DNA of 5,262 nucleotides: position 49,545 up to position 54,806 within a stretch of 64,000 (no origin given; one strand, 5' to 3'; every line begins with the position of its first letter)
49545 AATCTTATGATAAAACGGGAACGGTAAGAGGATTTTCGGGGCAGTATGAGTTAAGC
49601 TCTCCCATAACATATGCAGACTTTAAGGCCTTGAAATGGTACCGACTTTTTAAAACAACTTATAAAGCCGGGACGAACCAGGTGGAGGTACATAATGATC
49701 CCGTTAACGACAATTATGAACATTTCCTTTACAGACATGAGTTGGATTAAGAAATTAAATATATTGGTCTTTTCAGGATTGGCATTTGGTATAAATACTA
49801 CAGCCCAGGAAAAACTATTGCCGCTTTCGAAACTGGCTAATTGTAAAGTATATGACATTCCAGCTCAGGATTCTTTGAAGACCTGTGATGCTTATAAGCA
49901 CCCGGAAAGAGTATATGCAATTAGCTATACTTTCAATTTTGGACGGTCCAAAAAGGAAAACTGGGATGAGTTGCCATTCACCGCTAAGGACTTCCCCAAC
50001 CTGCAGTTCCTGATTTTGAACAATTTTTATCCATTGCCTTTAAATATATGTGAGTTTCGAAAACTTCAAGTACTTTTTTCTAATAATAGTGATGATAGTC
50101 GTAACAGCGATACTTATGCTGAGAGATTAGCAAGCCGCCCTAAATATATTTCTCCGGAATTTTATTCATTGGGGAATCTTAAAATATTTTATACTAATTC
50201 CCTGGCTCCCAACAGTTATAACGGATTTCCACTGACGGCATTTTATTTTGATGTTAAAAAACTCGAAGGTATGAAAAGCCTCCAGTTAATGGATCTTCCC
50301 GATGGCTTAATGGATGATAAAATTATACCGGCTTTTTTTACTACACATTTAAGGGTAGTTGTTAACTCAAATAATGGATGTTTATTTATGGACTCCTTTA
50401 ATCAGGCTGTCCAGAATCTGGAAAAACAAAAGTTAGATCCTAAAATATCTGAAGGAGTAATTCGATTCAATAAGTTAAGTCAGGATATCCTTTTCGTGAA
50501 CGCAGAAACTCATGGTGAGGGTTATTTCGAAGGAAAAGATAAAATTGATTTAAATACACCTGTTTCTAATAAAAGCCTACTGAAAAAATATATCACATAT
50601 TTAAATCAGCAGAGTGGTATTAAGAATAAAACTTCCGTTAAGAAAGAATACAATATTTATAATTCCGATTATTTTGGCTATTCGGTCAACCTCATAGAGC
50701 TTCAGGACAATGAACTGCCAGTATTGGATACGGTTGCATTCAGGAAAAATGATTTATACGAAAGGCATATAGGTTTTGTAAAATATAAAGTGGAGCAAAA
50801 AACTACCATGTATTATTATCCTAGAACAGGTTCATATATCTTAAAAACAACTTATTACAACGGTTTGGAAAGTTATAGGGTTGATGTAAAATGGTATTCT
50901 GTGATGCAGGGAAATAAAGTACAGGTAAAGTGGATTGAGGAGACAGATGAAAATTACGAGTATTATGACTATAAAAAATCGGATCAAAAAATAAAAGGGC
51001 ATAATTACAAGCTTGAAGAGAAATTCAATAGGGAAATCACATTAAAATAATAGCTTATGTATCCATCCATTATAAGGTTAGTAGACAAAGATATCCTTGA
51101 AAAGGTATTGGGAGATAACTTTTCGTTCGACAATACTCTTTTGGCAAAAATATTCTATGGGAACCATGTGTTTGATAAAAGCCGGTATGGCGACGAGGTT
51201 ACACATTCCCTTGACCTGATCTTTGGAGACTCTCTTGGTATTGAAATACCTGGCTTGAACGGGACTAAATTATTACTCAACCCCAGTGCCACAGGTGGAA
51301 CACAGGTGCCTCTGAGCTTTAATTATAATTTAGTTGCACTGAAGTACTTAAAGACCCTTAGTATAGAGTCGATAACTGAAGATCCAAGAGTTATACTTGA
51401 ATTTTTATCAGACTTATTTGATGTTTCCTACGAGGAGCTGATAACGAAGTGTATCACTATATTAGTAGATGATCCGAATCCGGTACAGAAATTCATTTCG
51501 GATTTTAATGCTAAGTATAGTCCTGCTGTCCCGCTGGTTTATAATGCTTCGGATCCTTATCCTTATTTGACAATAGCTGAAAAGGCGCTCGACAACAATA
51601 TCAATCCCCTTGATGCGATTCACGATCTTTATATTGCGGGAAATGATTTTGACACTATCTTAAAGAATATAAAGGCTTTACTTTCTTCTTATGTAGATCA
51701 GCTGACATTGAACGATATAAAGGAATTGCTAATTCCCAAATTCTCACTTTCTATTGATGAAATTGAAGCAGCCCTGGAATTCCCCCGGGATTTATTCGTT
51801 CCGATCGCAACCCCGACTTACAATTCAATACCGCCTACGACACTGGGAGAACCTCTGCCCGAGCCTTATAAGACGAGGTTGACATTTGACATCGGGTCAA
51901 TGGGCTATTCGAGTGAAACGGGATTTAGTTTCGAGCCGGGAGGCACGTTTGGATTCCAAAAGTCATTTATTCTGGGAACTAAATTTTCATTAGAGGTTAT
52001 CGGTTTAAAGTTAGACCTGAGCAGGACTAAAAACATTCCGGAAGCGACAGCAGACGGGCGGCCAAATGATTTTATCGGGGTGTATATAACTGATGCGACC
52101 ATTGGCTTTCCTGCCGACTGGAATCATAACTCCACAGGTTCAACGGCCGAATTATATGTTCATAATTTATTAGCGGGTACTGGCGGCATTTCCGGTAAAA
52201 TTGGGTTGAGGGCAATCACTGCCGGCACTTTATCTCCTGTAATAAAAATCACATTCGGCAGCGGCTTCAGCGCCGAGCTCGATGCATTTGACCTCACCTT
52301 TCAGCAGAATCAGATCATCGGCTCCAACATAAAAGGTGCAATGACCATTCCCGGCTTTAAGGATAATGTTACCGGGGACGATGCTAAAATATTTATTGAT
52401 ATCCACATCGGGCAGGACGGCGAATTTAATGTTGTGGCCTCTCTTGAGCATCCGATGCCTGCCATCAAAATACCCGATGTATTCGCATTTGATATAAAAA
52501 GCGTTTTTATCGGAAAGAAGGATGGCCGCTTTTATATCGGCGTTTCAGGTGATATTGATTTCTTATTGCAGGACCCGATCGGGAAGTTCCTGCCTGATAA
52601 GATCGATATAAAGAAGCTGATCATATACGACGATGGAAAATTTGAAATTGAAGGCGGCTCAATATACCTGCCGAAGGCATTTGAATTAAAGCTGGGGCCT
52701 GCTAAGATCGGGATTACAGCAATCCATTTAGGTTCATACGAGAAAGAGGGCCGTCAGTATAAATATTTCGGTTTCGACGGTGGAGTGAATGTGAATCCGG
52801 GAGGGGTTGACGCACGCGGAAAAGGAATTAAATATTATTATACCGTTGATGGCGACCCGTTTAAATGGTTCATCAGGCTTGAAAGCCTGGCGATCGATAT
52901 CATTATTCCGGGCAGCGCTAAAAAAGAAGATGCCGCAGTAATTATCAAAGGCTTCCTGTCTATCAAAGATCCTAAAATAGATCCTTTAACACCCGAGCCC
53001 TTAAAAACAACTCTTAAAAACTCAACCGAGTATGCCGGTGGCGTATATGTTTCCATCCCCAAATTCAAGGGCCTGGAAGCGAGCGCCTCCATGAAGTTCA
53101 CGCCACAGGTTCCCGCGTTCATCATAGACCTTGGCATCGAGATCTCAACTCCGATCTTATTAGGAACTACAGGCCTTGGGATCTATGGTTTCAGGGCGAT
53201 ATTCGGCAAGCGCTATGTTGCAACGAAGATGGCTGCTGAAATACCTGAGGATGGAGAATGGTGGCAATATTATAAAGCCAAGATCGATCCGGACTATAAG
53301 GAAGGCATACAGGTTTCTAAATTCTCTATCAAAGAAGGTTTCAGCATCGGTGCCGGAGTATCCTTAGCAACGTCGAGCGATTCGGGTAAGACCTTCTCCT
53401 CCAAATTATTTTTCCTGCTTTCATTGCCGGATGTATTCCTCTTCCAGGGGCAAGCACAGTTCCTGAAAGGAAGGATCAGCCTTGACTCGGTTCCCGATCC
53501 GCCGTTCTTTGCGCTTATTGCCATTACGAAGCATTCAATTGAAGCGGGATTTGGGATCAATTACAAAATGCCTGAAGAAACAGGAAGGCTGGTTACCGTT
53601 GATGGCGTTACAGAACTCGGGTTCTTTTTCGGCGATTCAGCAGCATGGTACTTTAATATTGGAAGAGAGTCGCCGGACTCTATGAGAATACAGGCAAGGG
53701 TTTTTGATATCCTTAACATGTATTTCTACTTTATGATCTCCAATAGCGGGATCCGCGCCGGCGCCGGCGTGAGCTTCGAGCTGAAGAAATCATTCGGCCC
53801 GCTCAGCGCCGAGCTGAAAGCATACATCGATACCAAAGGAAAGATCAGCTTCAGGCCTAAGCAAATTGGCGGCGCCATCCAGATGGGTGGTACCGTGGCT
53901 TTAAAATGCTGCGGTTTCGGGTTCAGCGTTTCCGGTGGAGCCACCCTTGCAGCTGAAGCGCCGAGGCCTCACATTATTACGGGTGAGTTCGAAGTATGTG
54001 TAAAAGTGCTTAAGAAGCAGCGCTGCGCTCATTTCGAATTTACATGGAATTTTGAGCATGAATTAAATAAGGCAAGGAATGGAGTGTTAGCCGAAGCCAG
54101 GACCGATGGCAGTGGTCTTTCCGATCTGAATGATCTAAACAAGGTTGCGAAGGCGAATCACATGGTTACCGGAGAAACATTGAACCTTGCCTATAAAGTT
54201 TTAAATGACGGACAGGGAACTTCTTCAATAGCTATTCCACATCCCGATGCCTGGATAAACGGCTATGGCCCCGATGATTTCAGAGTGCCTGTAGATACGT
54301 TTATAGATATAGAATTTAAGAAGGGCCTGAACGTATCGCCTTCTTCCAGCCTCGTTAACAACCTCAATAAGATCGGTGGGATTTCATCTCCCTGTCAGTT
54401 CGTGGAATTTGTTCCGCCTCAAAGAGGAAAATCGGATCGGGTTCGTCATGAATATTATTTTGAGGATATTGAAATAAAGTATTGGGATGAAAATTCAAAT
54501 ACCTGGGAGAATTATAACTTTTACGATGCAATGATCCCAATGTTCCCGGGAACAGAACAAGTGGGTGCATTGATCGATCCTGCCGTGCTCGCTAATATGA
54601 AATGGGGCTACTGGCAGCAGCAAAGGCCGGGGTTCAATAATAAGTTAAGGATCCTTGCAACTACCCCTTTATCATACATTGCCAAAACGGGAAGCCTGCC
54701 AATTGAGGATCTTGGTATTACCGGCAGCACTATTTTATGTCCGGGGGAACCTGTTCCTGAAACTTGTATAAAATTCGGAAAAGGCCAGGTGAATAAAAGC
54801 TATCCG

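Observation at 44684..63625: AT-rich, terminator-bounded five-gene operon of giant uncharacterisable proteins: candidate novel system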

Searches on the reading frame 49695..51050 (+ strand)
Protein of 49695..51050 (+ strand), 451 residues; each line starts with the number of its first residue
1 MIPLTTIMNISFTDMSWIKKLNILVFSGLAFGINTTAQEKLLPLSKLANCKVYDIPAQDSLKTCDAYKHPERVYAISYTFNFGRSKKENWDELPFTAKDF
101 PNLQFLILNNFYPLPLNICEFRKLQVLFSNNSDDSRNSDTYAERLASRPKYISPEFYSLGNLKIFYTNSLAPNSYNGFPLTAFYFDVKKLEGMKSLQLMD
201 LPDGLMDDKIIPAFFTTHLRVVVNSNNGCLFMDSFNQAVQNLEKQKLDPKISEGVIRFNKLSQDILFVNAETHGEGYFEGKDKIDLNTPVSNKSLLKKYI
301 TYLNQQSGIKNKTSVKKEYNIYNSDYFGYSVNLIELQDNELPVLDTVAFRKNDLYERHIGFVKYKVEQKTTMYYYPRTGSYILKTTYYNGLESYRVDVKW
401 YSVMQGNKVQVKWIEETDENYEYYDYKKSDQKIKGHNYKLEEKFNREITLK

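Call 4: search_protein_families(library=pfam, proteins=[window:49695-51050:+], max_evalue=0.1)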
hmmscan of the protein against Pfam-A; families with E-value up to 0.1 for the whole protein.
window:49695-51050:+ (451 aa): 0 families

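Call 5: search_protein_families(library=phrogs, proteins=[window:49695-51050:+], max_evalue=0.1)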
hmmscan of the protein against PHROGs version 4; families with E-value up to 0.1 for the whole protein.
window:49695-51050:+ (451 aa): 0 families

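Call 6: search_protein_families(library=ncbifam, proteins=[window:49695-51050:+], max_evalue=0.1)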
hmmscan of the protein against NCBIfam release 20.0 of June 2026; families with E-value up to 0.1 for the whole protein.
window:49695-51050:+ (451 aa): 0 families

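Call 7: search_protein_families(library=padloc, proteins=[window:49695-51050:+], max_evalue=0.1)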
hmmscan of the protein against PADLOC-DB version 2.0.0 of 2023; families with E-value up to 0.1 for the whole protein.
window:49695-51050:+ (451 aa): 0 families

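Call 71: search_protein_representatives(protein=window:49737-51047:+)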
Query: 437 residues. Proteins with E-value up to 0.001 (for the whole library): 3; up to 1e-10: 3; up to 1e-30: 3. The best 3 are listed.
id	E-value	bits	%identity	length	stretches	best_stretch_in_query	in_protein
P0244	5.0e-122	424.4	54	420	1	19-437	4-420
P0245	6.2e-100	351.6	43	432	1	1-437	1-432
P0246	4.5e-62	226.8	38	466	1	1-387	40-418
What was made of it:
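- Checked: The M15 start for g3 is supported by full-length alignment of its few relatives (call 71).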

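Call 108: search_protein_families(library=pfam, proteins=[P0244, P0246], max_evalue=0.01)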
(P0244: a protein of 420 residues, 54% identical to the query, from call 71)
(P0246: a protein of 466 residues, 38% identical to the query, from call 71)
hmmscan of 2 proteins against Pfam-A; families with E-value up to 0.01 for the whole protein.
P0244 (420 aa): 0 families

P0246 (466 aa): 0 families

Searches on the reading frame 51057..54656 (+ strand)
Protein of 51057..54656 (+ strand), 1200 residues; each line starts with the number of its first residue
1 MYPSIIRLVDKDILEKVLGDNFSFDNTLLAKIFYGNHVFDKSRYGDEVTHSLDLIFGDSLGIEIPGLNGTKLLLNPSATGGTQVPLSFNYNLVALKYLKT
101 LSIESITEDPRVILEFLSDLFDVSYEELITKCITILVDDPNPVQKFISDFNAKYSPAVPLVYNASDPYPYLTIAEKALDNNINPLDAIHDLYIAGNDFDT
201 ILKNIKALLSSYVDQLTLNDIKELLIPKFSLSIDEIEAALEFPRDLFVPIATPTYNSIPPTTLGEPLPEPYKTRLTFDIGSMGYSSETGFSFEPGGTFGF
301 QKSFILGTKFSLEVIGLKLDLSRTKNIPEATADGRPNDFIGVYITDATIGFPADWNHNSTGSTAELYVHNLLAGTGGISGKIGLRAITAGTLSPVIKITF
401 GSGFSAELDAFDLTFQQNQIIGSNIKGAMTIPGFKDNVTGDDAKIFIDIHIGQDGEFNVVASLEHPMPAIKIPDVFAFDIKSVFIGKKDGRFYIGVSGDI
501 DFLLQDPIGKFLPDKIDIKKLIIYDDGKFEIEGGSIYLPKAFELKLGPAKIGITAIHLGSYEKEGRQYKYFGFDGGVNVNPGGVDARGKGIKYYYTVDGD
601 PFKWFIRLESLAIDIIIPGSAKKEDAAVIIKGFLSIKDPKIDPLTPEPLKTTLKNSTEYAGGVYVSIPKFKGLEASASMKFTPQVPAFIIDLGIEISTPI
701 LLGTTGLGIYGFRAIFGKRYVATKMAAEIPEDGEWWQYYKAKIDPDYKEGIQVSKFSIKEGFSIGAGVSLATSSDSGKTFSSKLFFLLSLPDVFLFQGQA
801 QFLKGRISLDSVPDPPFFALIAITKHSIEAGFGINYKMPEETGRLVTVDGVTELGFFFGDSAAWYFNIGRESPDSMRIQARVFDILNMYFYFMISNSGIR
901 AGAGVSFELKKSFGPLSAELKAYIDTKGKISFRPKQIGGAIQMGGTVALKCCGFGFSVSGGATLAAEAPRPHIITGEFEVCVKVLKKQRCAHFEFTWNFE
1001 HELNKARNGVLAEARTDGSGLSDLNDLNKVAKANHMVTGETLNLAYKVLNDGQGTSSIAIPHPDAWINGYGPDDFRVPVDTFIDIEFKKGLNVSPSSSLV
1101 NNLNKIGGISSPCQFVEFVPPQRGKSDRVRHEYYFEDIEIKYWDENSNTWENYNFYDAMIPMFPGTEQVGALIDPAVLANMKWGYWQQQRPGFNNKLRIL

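Call 66: predict_structure(alignment_id=A5)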
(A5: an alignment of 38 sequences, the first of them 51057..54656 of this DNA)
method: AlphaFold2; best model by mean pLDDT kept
length: 1200 residues; sequences in the alignment: 38
mean_pLDDT: 69.9   pTM: 0.36
mean pLDDT of the five models: 69.9, 66.3, 63.3, 61.2, 59.1
residues with pLDDT >= 90: 1; 70-90: 619; 50-70: 530; < 50: 50
segments of 3 or more residues with pLDDT < 50: 580-583, 805-815, 840-843, 1121-1127
pLDDT, mean of each block of 10 residues (from residue 1): 73 62 58 83 81 84 79 81 87 71 55 65 72 77 76 66 56 55 68 69 70 64 75 86 87 83 84 85 84 78 85 81 74 69 85 61 76 80 71 59 68 78 76 71 72 61 60 70 66 74 57 64 72 61 54 63 65 58 51 67 64 59 66 62 64 60 62 53 57 64 68 73 81 76 65 75 77 58 78 78 45 59 81 63 58 72 71 68 74 79 82 75 84 69 83 75 72 75 79 71 57 64 70 78 74 63 64 61 82 63 70 66 49 76 81 66 49 63 74 79
secondary structure, 60 per line:
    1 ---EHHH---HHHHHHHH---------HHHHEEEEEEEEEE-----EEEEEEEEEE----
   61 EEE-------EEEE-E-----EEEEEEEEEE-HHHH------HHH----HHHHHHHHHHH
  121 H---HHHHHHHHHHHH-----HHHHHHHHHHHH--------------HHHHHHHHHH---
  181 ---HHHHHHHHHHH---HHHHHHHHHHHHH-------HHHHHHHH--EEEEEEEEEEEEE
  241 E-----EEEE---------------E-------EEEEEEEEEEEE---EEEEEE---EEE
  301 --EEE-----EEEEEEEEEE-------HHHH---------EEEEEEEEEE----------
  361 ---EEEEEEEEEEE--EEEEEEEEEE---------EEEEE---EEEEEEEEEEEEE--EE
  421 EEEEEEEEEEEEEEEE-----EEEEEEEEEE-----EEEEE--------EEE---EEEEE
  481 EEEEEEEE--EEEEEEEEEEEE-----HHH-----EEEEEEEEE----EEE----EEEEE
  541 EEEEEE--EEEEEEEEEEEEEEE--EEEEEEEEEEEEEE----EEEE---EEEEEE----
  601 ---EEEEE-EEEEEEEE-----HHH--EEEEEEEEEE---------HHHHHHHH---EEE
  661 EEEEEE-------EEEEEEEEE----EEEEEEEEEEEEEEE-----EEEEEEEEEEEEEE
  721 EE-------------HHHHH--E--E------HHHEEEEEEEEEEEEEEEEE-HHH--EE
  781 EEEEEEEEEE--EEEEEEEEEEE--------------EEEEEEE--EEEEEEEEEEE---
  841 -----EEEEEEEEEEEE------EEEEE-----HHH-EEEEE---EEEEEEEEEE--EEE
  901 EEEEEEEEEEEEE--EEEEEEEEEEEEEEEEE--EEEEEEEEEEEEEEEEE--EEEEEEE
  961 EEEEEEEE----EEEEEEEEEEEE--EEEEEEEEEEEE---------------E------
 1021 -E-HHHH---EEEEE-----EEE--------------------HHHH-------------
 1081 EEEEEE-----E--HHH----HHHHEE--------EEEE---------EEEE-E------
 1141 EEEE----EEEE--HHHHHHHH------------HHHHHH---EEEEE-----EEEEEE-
elements in order (helices of 4 or more, strands of 3 or more residues): H11-18 H28-31 E32-41 E47-56 E61-63 E71-74 E82-91 H93-96 H110-121 H125-136 H142-153 H168-177 H184-194 H198-210 H218-225 E228-241 E247-250 E274-285 E289-294 E298-300 E303-305 E311-320 H328-331 E341-350 E364-374 E377-386 E396-400 E404-416 E419-436 E442-451 E457-461 E470-472 E476-488 E491-502 E516-524 E529-531 E536-546 E549-563 E566-579 E584-587 E591-596 E604-608 E610-617 E628-637 H647-654 E658-666 E674-682 E687-701 E707-722 H736-740 E756-772 E779-790 E793-803 E818-824 E827-837 E846-857 E864-868 E878-882 E886-895 E898-913 E916-932 E935-951 E954-968 E973-984 E987-998 H1024-1027 E1031-1035 E1041-1043 H1064-1067 E1081-1086 H1102-1105 E1116-1119 E1129-1132 E1141-1144 E1149-1152 H1155-1162 H1175-1180 E1184-1188 E1194-1199
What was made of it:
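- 51774..54041 (+): g4 residues ~240-995: DUF6603-like all-beta region of long antiparallel hairpins, resembling the wall of a membrane beta-barrel. AF2 model (call 66).
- The g4 model is only moderately confident (pLDDT 70, pTM 0.36; call 66).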
